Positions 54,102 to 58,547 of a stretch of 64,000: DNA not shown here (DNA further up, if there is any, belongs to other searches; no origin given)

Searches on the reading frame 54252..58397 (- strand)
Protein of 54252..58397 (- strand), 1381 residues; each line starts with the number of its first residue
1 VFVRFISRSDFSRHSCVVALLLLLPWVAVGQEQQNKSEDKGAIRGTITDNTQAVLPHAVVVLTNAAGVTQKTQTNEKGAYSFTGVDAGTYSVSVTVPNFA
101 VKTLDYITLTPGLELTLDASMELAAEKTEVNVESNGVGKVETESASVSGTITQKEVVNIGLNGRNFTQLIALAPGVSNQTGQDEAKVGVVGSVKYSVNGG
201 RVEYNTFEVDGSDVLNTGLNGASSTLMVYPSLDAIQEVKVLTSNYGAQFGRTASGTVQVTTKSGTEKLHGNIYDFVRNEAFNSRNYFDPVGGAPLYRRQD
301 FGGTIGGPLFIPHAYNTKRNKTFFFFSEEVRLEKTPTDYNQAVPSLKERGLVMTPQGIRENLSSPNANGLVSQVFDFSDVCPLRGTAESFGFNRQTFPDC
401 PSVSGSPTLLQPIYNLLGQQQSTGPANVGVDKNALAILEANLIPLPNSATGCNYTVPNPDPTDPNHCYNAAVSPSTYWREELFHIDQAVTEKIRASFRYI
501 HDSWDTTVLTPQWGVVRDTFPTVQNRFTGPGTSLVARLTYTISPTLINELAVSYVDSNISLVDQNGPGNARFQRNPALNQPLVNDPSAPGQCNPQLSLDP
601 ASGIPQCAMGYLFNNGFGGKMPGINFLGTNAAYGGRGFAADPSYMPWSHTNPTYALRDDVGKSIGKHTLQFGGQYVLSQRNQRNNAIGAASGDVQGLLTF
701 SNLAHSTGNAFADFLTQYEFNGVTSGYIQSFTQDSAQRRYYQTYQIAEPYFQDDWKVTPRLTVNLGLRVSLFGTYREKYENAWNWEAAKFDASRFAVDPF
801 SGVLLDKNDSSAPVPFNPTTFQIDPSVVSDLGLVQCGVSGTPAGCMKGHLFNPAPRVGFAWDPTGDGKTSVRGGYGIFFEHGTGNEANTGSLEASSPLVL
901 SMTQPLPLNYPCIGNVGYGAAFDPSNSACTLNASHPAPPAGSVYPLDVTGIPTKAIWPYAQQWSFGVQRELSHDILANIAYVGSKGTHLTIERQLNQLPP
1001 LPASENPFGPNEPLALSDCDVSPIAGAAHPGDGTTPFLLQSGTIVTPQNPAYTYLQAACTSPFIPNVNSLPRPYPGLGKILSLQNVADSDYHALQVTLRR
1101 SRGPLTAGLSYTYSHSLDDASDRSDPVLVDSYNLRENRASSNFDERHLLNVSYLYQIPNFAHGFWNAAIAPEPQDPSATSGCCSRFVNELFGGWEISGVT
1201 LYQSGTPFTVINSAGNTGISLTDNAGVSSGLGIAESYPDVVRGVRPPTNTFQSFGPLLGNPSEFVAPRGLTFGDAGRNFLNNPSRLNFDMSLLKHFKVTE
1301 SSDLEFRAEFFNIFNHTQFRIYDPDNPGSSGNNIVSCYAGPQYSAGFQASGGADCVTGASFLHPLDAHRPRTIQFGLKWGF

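Call 75: search_protein_families(library=pfam, proteins=[window:54252-58397:-], max_evalue=0.00001)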
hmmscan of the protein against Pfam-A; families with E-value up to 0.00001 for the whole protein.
window:54252-58397:- (1381 aa): 4 families
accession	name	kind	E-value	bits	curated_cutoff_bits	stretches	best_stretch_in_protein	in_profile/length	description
PF25183.1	OMP_b-brl_4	-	1.8e-151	506.8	30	1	260-1326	1-816/838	Outer membrane beta barrel domain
PF13620.12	CarboxypepD_reg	-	5.8e-17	62.3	32.3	1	43-121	2-81/82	Carboxypeptidase regulatory-like domain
PF17210.9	SdrD_B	-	3.1e-06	27.8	29.7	1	49-103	18-73/112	SdrD B-like domain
PF13715.12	CarbopepD_reg_2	-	4e-06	27.2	32.2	1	43-104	1-60/88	CarboxypepD_reg-like domain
